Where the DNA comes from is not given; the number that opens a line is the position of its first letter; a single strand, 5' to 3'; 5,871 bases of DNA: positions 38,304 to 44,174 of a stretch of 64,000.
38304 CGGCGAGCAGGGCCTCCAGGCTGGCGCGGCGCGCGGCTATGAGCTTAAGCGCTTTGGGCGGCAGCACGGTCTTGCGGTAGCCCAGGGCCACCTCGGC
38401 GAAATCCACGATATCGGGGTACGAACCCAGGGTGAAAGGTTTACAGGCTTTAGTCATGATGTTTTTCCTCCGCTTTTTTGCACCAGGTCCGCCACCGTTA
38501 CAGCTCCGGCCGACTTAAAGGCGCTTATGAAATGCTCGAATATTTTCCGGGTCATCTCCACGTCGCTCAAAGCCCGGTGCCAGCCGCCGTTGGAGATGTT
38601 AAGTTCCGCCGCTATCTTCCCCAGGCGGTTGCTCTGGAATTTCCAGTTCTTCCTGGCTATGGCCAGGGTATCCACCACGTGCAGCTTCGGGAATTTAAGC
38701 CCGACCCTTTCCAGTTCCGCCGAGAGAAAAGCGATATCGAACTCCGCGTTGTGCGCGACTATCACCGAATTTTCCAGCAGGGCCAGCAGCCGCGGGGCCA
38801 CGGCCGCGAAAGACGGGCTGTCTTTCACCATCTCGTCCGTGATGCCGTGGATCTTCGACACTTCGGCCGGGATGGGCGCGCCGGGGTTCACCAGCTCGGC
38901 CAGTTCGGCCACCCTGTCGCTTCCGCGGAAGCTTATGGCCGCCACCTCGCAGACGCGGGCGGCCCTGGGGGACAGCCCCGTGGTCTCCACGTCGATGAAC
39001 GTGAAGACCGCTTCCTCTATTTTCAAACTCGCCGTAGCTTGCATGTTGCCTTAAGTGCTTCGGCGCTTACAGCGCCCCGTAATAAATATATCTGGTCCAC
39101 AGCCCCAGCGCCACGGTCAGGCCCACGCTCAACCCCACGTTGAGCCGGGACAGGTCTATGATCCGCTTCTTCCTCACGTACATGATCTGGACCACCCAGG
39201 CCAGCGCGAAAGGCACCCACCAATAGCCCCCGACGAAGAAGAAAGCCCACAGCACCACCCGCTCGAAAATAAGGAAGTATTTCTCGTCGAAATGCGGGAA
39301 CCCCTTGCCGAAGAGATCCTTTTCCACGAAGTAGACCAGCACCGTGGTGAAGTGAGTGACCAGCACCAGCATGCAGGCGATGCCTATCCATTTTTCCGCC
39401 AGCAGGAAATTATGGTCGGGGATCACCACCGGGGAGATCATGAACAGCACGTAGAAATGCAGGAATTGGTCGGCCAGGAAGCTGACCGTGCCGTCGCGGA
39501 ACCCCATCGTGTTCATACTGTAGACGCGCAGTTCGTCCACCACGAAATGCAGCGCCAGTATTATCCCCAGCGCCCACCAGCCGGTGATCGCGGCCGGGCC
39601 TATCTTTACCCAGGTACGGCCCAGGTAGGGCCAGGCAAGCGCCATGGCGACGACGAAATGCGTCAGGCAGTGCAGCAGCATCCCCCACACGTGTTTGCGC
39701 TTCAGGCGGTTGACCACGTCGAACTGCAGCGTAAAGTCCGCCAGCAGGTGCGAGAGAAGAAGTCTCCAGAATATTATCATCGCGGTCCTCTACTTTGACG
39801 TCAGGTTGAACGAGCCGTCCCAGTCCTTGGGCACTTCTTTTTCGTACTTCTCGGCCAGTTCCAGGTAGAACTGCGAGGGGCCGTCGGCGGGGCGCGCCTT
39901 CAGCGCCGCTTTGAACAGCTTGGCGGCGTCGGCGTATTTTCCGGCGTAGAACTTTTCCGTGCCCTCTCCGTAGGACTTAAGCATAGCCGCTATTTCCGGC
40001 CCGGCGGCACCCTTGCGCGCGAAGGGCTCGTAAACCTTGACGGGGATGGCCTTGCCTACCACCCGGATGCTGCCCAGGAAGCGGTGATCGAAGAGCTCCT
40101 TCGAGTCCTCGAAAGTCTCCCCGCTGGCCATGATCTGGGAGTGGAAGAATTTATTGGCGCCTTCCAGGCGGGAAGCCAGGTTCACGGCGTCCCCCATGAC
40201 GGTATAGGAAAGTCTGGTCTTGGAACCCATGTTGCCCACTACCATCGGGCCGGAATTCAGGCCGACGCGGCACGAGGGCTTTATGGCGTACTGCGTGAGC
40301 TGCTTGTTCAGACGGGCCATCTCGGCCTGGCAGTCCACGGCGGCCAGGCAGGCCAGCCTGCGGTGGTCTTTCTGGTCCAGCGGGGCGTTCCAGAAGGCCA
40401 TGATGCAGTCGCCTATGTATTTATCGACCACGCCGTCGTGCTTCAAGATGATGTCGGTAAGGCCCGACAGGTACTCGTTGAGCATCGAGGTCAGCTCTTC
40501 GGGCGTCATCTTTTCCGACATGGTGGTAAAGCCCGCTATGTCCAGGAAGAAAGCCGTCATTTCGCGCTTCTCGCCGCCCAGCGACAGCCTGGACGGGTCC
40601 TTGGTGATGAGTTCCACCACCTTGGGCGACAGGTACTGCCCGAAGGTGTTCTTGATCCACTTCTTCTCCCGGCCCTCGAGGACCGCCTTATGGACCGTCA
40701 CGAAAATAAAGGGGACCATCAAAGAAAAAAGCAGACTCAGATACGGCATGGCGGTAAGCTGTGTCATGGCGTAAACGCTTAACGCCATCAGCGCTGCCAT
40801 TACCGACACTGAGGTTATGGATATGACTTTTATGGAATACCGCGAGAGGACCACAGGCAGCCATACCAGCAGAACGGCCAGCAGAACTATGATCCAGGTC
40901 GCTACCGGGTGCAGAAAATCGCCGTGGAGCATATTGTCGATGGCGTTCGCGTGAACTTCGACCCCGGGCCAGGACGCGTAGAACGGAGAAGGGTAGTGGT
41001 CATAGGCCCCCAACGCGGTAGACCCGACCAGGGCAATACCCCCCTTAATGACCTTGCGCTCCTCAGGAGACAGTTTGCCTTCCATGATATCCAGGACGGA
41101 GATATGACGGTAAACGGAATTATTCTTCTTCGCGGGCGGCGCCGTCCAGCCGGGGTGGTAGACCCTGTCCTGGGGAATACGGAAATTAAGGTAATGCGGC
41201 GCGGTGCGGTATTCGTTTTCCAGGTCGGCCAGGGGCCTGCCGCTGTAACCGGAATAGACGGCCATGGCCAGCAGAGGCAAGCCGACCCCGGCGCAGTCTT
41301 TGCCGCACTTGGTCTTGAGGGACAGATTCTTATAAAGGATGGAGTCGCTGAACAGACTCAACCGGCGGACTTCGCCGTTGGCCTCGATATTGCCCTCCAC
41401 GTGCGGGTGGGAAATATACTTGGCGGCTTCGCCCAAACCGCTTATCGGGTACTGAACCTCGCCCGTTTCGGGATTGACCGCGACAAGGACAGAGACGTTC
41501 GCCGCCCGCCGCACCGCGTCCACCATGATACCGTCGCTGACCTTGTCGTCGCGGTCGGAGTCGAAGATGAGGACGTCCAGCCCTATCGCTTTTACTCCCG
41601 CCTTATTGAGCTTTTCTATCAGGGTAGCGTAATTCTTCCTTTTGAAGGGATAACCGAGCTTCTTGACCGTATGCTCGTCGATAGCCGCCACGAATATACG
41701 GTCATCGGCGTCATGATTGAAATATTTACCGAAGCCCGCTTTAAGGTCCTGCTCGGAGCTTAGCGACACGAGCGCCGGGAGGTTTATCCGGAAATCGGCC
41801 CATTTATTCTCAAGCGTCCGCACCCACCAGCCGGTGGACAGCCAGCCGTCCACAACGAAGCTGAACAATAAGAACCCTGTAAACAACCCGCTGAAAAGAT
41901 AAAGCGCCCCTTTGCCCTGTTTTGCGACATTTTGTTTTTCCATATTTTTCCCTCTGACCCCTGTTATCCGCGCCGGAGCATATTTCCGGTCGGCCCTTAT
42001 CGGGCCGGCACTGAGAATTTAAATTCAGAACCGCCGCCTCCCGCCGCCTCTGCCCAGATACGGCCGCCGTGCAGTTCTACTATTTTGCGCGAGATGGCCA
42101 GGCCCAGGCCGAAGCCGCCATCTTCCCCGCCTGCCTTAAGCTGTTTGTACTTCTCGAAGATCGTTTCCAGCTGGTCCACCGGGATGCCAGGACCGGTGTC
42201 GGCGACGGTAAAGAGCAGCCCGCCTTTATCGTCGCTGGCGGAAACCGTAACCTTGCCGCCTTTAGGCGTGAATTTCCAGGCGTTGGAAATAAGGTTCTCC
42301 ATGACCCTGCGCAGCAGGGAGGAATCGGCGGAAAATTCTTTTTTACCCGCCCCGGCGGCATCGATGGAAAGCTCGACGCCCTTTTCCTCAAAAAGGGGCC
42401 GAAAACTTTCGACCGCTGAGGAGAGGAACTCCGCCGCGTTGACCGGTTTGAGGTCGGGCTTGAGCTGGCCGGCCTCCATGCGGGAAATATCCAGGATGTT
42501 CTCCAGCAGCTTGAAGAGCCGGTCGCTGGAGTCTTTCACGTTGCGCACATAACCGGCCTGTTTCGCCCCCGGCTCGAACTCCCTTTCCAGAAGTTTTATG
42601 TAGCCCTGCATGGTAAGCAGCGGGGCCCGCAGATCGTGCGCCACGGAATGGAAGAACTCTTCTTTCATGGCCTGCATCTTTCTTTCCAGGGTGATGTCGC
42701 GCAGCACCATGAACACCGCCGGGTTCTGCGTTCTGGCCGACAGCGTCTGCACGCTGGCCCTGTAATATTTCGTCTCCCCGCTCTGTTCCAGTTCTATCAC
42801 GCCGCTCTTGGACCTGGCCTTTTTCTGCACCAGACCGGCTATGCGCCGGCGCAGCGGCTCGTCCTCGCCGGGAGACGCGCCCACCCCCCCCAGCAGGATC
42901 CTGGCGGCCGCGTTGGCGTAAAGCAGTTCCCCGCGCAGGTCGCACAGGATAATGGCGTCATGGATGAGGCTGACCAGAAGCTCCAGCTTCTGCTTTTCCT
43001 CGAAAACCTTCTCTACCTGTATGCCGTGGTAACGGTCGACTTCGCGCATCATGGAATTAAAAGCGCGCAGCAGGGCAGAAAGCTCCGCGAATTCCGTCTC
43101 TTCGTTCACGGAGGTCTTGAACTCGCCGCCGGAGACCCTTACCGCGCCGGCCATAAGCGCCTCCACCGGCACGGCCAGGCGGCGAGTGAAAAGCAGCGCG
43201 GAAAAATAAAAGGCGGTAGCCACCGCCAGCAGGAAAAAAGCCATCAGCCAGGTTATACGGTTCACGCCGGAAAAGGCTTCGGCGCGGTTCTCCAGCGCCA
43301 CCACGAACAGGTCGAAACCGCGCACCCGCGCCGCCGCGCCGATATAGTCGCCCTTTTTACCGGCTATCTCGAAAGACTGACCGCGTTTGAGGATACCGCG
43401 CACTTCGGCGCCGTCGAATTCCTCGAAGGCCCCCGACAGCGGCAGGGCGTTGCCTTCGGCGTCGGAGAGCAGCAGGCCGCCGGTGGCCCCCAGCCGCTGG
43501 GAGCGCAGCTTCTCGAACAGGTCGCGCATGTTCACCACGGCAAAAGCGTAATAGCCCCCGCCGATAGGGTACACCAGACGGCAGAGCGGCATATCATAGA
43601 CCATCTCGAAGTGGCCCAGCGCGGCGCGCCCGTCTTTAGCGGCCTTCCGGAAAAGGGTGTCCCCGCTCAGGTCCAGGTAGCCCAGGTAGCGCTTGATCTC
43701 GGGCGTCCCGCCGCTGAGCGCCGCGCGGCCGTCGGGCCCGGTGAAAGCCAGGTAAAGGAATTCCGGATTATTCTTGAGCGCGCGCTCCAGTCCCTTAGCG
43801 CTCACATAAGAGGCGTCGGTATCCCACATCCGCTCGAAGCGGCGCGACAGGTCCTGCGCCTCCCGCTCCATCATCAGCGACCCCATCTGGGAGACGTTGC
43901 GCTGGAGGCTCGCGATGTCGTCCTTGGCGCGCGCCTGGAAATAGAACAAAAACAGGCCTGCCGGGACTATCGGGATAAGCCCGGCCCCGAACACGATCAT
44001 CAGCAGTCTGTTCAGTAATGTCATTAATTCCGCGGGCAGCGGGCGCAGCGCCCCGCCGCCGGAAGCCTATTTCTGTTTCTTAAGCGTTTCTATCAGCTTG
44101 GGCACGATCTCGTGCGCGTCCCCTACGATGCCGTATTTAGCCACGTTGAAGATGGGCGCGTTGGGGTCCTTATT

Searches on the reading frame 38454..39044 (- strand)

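Call 30: search_protein_families(library=pfam, proteins=[window:38454-39044:-], max_evalue=0.00001)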
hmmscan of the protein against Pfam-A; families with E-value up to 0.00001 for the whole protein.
window:38454-39044:- (196 aa): 3 families
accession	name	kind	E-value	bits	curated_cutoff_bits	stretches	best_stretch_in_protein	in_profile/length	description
PF00929.31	RNase_T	-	2.5e-34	119.6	24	1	16-169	2-164/164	Exonuclease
PF13482.12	RNase_H_2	-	6.8e-07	29.8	22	1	16-151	2-116/165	RNase_H superfamily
PF16473.11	Rv2179c-like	-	2.5e-06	27.7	27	0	77-170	78-174/177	3'-5' exoribonuclease Rv2179c-like domain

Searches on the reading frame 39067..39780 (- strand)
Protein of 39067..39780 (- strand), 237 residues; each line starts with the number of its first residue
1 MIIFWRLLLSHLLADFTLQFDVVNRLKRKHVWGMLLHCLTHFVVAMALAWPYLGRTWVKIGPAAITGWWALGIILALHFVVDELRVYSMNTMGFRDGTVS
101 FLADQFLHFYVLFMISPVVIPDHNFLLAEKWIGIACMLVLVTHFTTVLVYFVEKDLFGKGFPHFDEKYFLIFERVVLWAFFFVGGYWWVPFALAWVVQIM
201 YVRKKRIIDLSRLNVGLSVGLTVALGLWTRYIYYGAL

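Call 30: search_protein_families(library=pfam, proteins=[window:39067-39780:-], max_evalue=0.00001)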
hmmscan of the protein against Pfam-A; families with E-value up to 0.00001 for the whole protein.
window:39067-39780:- (237 aa): 1 family
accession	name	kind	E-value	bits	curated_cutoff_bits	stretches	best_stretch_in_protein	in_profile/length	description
PF11750.13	DUF3307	-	4e-12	46.7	23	1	3-119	1-109/127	Protein of unknown function (DUF3307)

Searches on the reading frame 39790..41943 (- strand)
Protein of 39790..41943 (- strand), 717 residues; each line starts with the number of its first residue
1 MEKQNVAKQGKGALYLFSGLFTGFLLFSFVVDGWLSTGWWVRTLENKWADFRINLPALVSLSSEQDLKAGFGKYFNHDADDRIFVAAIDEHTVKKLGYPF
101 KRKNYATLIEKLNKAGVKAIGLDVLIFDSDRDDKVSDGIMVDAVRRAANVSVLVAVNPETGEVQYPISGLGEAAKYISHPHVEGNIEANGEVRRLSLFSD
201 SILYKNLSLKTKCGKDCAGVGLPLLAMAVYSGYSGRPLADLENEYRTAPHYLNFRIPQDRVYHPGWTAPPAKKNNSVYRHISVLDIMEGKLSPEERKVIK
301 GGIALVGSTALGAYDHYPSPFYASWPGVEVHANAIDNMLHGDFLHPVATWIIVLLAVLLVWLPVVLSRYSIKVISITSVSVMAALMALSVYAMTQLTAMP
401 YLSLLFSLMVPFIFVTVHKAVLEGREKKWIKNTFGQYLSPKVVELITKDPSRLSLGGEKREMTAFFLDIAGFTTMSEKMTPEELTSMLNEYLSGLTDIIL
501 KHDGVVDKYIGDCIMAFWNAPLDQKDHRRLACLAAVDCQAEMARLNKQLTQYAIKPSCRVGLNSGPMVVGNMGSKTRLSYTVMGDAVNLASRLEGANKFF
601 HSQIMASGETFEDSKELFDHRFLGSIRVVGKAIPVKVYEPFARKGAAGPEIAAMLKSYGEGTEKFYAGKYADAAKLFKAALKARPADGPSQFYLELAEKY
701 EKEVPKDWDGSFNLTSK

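Call 30: search_protein_families(library=pfam, proteins=[window:39790-41943:-], max_evalue=0.00001)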
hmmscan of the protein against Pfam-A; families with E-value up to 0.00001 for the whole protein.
window:39790-41943:- (717 aa): 2 families
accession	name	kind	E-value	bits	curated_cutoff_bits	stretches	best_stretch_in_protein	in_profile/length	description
PF05226.16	CHASE2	-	2.1e-33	116.5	26.3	1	34-362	9-252/257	CHASE2 domain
PF00211.25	Guanylate_cyc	-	8.9e-20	71.5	21.9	1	460-631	7-173/183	Adenylate and Guanylate cyclase catalytic domain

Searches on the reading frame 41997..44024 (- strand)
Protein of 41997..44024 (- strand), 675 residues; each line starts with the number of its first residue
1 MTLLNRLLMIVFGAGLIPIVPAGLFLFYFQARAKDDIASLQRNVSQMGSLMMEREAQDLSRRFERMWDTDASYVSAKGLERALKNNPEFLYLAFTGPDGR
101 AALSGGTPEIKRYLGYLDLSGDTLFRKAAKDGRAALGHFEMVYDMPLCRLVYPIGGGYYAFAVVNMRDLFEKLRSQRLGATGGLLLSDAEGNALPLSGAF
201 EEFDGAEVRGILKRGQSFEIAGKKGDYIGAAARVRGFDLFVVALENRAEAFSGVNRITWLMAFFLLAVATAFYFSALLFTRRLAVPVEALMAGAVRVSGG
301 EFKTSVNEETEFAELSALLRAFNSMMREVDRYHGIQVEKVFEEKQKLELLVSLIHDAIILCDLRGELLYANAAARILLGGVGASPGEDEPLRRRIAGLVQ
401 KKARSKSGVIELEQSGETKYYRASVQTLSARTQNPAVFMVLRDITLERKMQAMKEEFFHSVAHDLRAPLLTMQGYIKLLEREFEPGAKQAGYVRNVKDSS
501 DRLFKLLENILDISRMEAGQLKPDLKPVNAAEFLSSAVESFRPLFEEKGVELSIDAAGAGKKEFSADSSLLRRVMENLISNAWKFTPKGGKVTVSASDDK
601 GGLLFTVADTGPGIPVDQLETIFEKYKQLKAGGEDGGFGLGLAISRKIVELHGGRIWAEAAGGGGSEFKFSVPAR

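Call 30: search_protein_families(library=pfam, proteins=[window:41997-44024:-], max_evalue=0.00001)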
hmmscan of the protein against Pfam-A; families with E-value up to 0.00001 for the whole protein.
window:41997-44024:- (675 aa): 3 families
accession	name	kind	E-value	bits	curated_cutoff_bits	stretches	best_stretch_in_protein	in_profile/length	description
PF02518.31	HATPase_c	-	6.9e-29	101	26.4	1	567-674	2-109/111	Histidine kinase-, DNA gyrase B-, and HSP90-like ATPase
PF00512.31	HisKA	-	1.9e-15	57.1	26.9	1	453-519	1-66/66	His Kinase A (phospho-acceptor) domain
PF02743.24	dCache_1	-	5.8e-06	26.4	45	0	62-243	57-239/240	Cache domain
